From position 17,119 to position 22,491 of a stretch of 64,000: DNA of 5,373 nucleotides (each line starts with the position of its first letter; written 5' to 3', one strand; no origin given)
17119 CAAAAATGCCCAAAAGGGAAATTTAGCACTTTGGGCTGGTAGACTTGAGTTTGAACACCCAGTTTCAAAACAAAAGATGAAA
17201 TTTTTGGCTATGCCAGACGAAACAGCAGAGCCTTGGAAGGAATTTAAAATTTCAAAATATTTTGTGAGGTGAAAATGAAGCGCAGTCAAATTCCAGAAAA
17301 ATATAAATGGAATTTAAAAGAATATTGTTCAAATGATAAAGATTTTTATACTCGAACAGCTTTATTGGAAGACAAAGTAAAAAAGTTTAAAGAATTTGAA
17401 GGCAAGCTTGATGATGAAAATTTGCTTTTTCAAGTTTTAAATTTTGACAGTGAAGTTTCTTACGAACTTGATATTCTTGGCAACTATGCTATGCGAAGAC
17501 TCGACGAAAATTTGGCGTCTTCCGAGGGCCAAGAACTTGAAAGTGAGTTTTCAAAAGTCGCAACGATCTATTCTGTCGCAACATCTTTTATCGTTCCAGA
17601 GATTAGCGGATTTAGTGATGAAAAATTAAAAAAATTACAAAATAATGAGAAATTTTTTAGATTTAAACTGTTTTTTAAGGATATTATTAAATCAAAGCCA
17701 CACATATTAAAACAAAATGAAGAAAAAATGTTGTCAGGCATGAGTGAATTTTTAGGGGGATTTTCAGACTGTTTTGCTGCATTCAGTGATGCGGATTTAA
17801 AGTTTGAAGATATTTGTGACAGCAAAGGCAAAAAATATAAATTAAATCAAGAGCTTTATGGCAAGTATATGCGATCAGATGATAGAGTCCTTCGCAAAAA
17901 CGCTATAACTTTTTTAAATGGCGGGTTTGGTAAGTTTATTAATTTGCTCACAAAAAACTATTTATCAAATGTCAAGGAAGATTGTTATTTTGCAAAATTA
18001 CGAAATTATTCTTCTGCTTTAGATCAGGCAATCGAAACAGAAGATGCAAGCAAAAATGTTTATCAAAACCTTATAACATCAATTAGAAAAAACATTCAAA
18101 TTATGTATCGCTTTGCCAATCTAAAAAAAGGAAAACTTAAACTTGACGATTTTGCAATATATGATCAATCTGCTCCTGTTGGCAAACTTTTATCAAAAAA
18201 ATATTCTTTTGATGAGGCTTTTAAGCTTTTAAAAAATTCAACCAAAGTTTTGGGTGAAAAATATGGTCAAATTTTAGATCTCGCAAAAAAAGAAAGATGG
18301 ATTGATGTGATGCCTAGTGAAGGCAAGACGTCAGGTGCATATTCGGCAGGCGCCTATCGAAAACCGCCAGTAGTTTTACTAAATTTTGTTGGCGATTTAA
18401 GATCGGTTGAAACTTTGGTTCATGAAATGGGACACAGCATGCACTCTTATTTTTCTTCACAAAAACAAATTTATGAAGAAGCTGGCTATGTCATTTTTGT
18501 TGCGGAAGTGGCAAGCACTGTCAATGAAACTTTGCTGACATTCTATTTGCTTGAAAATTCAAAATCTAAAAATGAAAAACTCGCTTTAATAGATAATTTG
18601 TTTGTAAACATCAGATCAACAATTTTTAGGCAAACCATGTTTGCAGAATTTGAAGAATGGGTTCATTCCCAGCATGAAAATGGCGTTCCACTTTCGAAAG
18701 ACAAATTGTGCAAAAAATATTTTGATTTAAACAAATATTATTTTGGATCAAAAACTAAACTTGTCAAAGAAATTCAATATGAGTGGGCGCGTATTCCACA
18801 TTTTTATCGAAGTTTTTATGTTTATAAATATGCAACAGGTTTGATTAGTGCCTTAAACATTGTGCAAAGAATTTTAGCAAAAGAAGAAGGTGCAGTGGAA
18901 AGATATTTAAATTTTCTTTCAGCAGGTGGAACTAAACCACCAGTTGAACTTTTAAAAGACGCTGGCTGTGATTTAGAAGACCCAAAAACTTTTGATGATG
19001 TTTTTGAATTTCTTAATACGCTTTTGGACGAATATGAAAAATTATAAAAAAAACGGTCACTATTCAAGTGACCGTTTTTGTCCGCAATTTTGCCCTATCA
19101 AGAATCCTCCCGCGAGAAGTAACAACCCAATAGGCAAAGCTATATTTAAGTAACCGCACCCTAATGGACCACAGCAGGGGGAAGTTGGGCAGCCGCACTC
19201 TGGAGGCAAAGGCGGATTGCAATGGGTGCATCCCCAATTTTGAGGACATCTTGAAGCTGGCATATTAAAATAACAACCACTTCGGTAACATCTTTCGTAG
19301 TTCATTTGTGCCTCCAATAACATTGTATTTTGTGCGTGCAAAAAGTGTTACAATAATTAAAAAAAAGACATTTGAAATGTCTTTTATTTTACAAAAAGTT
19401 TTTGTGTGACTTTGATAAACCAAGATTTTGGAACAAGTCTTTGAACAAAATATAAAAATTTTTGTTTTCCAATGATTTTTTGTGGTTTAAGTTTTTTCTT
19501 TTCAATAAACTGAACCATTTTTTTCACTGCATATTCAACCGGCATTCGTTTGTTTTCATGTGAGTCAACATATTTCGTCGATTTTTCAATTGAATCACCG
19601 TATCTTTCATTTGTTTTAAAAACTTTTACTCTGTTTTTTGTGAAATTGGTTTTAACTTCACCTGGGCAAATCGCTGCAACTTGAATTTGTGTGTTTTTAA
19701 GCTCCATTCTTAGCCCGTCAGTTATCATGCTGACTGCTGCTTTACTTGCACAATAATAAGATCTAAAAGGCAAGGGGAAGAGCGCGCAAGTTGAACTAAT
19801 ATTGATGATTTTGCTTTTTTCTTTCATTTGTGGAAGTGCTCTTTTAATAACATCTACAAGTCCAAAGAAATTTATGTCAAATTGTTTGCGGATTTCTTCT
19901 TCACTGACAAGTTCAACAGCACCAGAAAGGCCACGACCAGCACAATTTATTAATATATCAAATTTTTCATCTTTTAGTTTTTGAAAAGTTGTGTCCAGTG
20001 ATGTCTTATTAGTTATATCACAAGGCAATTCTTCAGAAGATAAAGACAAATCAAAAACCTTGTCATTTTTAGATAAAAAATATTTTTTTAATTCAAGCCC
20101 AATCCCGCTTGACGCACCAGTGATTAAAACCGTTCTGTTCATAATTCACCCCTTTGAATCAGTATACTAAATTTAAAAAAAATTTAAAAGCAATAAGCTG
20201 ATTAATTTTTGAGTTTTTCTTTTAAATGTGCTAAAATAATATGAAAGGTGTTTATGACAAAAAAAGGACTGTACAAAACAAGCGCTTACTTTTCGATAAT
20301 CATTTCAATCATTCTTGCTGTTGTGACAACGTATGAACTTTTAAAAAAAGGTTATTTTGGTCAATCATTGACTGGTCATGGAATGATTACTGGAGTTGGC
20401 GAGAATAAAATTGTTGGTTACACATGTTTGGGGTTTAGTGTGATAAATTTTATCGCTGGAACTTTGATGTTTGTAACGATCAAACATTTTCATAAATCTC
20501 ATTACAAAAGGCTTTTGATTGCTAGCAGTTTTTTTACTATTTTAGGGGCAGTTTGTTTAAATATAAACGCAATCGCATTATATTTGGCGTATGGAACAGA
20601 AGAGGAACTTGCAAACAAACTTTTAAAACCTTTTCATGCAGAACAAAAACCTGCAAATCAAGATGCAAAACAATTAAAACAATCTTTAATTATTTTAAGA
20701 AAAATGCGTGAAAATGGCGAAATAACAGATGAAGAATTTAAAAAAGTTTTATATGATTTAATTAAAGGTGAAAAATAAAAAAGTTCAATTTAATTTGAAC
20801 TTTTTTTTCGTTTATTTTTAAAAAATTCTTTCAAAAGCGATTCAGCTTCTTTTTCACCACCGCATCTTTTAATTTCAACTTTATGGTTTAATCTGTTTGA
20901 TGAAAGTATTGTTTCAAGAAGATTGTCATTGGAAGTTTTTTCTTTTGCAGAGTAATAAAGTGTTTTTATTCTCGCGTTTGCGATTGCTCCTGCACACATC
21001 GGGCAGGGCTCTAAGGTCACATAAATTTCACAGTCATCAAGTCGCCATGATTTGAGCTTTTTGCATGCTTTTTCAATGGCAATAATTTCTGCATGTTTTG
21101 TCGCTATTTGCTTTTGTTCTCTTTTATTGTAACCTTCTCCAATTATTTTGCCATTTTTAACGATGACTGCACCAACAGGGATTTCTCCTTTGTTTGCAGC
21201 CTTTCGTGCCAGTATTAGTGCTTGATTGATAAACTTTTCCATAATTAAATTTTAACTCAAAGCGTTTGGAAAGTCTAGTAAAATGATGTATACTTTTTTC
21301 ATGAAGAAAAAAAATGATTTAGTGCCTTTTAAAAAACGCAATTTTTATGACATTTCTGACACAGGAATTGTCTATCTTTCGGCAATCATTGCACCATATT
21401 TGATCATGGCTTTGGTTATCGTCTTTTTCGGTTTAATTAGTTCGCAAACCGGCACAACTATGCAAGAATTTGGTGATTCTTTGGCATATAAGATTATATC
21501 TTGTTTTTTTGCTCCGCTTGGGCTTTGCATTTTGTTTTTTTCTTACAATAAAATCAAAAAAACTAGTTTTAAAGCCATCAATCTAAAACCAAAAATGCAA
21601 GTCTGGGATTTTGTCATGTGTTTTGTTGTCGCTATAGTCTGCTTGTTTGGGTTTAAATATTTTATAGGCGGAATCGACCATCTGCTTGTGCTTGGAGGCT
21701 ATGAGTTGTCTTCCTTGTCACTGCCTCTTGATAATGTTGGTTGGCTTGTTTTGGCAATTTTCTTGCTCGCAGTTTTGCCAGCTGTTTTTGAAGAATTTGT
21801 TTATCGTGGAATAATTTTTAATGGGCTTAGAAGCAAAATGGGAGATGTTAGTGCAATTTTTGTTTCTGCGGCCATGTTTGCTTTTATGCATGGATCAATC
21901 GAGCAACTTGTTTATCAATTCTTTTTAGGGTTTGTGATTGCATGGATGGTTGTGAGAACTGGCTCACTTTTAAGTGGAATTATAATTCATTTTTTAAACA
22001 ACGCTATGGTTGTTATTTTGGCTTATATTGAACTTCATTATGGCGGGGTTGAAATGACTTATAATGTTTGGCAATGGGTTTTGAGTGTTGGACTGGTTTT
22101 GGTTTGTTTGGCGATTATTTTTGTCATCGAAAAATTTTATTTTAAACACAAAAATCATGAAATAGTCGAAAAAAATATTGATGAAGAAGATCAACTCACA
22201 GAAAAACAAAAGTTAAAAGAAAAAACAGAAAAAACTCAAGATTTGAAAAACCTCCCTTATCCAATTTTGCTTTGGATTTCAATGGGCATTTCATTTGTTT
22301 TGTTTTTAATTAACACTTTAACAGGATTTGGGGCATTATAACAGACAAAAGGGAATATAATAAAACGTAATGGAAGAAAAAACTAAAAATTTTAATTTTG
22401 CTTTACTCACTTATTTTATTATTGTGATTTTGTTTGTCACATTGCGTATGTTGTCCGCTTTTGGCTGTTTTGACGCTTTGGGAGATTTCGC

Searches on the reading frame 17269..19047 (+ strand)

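Call 8: search_protein_families(library=pfam, proteins=[window:17269-19047:+], max_evalue=0.01)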
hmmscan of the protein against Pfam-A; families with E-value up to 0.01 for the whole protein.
window:17269-19047:+ (592 aa): 2 families
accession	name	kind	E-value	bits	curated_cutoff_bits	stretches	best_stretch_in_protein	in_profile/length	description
PF01432.26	Peptidase_M3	-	2.3e-66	225.5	27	1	200-578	2-454/457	Peptidase family M3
PF08439.15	Peptidase_M3_N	-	4.1e-13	49.8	25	1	111-179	1-70/70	Oligopeptidase F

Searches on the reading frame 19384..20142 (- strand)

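Call 8: search_protein_families(library=pfam, proteins=[window:19384-20142:-], max_evalue=0.01)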
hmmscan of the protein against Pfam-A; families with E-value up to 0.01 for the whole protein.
window:19384-20142:- (252 aa): 6 families
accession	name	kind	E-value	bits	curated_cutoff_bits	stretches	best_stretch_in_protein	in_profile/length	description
PF00106.31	adh_short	-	8.4e-39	133.5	26.6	1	4-171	2-190/195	short chain dehydrogenase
PF13561.12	adh_short_C2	-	4.1e-27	95.7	27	1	36-171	45-184/236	Enoyl-(Acyl carrier protein) reductase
PF23441.1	SDR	-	1.3e-05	25.2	27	1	43-171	70-202/258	SDR-like rossmann domain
PF01370.27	Epimerase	-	3e-05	24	20.9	1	5-120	1-118/240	NAD dependent epimerase/dehydratase family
PF04321.23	RmlD_sub_bind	-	0.00016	21.3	27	1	4-71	2-62/287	RmlD substrate binding domain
PF08659.16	KR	-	0.00066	20.1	22.6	0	38-138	57-157/180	KR domain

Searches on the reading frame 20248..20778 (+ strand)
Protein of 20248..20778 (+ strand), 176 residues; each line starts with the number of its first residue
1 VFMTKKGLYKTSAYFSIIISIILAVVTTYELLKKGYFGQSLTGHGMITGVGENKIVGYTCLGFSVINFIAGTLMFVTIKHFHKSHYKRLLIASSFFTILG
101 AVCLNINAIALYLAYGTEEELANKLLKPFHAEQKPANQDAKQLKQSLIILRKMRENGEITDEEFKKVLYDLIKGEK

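Call 8: search_protein_families(library=pfam, proteins=[window:20248-20778:+], max_evalue=0.01)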
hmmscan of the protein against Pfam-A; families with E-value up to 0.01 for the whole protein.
window:20248-20778:+ (176 aa): 5 families
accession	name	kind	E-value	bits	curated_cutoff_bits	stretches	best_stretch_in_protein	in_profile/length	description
PF09851.14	SHOCT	-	8.9e-05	22.5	27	1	147-165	3-21/28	Short C-terminal domain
PF06912.16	DUF1275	-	0.0053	17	25.4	1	21-105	7-94/193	Protein of unknown function (DUF1275)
PF14329.11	DUF4386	-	0.0066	16.8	27.6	0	45-134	32-116/210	Domain of unknown function (DUF4386)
PF05120.17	GvpG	-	0.0093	16.5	30.6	0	138-166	28-56/67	Gas vesicle protein G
PF03997.17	VPS28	-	0.0098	16.1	24.5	0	91-171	101-177/188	VPS28 protein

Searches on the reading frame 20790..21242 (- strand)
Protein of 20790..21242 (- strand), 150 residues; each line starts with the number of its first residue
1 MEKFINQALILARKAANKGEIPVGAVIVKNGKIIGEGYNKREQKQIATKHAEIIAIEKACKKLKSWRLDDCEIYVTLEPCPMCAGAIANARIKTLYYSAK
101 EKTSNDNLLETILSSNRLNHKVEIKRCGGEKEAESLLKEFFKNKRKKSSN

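Call 8: search_protein_families(library=pfam, proteins=[window:20790-21242:-], max_evalue=0.01)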
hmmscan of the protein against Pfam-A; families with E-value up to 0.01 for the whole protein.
window:20790-21242:- (150 aa): 6 families
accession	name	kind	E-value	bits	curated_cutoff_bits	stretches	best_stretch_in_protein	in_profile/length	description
PF14437.12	MafB19-deam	-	1.6e-40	138.7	27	1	2-145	4-142/142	MafB19-like deaminase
PF00383.29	dCMP_cyt_deam_1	-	7.9e-32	109.6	25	1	2-98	5-101/102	Cytidine and deoxycytidylate deaminase zinc-binding region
PF14439.12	Bd3614-deam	-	8.6e-06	26.2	38.5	1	25-104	13-95/113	Bd3614-like deaminase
PF18750.7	SNAD4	-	0.00015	22.3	27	1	42-89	25-73/130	Secreted Novel AID/APOBEC-like Deaminase 4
PF18772.7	APOBEC2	-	0.00074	20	26.8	1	37-90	41-92/175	APOBEC2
PF18771.7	APOBEC3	-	0.0017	18.9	27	1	30-86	16-69/137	APOBEC3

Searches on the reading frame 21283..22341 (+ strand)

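Call 8: search_protein_families(library=pfam, proteins=[window:21283-22341:+], max_evalue=0.01)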
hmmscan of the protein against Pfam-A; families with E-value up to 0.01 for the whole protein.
window:21283-22341:+ (352 aa): 1 family
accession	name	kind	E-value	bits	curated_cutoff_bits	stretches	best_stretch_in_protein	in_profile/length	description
PF02517.21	Rce1-like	-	4.4e-20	72.2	22.4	1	154-242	3-93/93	Type II CAAX prenyl endopeptidase Rce1-like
